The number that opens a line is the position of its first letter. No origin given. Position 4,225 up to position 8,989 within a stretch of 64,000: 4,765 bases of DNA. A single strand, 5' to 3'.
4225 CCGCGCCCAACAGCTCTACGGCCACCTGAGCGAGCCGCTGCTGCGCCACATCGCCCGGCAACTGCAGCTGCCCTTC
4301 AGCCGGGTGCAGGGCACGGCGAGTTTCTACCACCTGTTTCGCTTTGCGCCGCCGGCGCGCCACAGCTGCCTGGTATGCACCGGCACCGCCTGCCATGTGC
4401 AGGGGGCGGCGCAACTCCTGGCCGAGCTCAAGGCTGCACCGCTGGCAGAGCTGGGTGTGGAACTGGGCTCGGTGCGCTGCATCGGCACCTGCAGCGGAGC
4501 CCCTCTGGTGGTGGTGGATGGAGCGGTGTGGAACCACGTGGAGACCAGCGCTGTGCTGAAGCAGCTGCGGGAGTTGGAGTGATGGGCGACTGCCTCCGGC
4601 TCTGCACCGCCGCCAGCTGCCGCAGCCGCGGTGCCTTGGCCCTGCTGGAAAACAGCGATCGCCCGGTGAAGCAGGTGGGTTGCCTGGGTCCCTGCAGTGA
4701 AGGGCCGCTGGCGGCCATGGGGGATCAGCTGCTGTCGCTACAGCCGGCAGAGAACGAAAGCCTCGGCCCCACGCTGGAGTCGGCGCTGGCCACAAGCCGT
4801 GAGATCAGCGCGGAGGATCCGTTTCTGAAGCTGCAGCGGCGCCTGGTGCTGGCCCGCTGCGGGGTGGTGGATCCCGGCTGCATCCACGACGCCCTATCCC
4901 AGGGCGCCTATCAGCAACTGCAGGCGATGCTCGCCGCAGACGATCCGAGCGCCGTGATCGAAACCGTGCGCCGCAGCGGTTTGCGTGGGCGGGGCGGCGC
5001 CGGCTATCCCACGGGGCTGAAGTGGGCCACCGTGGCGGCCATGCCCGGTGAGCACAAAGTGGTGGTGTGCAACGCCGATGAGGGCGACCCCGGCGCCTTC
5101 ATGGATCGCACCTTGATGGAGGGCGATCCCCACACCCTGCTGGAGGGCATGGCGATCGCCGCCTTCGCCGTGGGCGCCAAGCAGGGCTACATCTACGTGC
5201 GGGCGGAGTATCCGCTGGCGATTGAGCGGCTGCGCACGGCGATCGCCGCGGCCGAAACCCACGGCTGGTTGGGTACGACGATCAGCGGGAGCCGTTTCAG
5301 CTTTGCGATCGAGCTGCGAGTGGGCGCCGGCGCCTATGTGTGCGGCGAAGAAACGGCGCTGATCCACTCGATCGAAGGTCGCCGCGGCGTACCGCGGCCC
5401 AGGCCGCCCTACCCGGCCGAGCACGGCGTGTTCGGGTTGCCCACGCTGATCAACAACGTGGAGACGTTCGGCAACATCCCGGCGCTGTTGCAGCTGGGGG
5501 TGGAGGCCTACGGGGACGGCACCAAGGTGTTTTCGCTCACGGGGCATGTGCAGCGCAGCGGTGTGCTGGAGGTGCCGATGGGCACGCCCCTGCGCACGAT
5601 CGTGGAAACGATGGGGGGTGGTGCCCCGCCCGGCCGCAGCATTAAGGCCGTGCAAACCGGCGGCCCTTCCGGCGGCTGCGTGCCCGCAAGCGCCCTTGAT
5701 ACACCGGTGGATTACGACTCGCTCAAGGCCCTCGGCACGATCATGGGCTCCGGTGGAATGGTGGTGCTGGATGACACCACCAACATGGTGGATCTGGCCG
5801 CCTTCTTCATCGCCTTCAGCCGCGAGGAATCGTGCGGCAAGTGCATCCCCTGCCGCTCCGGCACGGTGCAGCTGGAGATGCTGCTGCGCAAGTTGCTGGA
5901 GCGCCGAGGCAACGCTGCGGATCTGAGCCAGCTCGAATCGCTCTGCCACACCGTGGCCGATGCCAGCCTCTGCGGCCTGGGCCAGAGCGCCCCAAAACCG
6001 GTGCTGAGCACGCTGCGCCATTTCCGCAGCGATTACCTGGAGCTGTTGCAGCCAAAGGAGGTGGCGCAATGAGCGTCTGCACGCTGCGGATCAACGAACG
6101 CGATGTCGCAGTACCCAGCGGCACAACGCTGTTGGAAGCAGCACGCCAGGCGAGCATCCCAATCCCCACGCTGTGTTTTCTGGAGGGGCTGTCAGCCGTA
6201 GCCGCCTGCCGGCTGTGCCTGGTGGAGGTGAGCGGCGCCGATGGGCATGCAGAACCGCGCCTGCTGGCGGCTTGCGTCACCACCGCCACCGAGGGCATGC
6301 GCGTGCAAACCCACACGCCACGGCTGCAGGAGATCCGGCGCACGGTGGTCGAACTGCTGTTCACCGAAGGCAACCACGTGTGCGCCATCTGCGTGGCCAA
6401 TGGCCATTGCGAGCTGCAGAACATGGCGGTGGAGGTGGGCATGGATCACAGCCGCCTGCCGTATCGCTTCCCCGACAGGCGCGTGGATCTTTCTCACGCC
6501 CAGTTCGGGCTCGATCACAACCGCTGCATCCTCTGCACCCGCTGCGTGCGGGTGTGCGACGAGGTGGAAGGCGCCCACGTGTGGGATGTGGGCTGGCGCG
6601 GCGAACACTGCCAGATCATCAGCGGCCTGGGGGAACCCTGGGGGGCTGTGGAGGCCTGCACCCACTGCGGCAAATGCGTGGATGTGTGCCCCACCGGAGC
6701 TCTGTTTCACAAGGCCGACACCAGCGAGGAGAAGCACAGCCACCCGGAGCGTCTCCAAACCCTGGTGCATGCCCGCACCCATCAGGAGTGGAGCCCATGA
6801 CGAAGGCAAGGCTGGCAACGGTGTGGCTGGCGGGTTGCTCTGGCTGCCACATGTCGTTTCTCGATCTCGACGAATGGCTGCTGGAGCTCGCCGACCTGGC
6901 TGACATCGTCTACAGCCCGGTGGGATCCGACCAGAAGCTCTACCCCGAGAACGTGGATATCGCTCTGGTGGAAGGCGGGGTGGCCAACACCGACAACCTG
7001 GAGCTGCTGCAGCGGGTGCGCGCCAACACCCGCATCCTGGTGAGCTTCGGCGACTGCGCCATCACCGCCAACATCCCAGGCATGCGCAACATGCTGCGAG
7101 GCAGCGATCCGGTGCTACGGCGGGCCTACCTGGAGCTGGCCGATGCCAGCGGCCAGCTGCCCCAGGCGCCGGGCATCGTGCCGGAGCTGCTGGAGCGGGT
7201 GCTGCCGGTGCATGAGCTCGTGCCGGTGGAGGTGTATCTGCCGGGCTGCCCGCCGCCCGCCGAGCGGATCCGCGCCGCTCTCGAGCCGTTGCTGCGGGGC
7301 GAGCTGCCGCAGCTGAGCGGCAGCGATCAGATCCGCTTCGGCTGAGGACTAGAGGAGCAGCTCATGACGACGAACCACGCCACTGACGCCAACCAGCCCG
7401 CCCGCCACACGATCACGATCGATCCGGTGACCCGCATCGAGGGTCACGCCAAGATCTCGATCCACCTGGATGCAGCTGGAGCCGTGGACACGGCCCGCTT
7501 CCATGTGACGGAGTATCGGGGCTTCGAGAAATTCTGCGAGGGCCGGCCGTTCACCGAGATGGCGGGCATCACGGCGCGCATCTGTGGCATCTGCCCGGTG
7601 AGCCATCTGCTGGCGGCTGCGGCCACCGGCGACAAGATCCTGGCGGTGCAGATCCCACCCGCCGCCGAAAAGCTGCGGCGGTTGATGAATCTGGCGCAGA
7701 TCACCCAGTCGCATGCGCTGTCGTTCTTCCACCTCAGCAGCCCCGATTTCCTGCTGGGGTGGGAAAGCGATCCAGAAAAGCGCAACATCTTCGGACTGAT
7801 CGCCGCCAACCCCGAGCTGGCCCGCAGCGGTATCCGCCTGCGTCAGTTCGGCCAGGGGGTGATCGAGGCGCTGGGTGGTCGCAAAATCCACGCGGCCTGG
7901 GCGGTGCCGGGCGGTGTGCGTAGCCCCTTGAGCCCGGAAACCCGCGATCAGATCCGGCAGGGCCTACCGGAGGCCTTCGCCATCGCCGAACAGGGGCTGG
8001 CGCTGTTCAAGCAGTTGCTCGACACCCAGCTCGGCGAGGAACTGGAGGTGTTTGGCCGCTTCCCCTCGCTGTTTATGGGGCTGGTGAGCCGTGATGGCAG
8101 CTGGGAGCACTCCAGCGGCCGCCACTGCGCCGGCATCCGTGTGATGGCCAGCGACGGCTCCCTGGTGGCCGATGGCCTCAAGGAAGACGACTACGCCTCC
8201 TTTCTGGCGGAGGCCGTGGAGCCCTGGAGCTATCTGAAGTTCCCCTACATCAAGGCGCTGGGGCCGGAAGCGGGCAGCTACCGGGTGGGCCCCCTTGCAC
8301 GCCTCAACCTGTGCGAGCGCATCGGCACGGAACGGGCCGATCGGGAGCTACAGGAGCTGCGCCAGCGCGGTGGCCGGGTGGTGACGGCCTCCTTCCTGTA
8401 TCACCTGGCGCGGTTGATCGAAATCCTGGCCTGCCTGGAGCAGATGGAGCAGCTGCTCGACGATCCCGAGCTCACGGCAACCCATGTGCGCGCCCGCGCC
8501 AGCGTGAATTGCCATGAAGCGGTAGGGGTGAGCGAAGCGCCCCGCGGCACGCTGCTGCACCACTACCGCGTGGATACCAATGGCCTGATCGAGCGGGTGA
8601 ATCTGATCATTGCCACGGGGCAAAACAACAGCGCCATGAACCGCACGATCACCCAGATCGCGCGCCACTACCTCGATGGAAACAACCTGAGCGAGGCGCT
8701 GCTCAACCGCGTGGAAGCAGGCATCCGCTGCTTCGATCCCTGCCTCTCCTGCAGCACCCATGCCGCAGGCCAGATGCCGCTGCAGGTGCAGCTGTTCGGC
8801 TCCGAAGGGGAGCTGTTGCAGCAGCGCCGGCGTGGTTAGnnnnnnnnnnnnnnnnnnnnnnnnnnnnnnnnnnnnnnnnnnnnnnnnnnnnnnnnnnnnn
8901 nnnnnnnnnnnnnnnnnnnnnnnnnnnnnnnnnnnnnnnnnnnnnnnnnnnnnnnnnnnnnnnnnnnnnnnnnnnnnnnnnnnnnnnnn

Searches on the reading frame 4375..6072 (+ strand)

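Call 58: search_protein_families(library=pfam, proteins=[window:4375-6072:+], max_evalue=0.00001)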
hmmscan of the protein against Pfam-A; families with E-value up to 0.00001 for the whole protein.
window:4375-6072:+ (565 aa): 3 families
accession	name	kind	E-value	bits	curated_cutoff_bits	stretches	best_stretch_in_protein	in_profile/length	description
PF01512.22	Complex1_51K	-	1.6e-49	168.1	31.2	1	198-369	1-149/150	Nuo51 FMN-binding domain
PF10589.14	NADH_4Fe-4S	-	2.9e-29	101.2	23.5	1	473-555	1-83/85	NADH-ubiquinone oxidoreductase-F iron-sulfur binding region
PF10531.15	SLBB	-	1.9e-07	31.2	27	1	386-434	2-53/55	SLBB domain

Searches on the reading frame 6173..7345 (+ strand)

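Call 58: search_protein_families(library=pfam, proteins=[window:6173-7345:+], max_evalue=0.00001)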
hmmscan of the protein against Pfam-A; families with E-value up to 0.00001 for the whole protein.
window:6173-7345:+ (390 aa): 1 family
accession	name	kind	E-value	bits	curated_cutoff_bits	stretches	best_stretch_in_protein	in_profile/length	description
PF01058.29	Oxidored_q6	-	2.9e-27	95.3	27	1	222-371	1-126/128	NADH ubiquinone oxidoreductase, 20 Kd subunit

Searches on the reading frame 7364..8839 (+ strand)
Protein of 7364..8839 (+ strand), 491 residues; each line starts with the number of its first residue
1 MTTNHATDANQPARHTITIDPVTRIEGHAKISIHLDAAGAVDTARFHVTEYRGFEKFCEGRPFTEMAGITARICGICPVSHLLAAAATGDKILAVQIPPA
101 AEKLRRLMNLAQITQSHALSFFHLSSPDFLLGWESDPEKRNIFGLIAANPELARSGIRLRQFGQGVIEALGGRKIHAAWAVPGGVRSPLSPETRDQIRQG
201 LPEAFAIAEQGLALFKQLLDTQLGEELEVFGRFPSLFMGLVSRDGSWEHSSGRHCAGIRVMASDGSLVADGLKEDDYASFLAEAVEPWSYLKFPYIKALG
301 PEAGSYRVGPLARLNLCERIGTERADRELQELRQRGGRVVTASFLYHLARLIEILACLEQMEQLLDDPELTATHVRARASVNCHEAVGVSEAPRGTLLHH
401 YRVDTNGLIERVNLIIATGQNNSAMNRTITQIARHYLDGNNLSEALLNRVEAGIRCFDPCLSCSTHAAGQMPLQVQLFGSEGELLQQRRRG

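Call 58: search_protein_families(library=pfam, proteins=[window:7364-8839:+], max_evalue=0.00001)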
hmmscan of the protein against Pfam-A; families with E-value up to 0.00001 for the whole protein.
window:7364-8839:+ (491 aa): 1 family
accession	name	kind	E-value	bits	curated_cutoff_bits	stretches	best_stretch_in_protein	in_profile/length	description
PF00374.24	NiFeSe_Hases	-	3.3e-29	102.7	25.8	2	52-130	1-79/508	Nickel-dependent hydrogenase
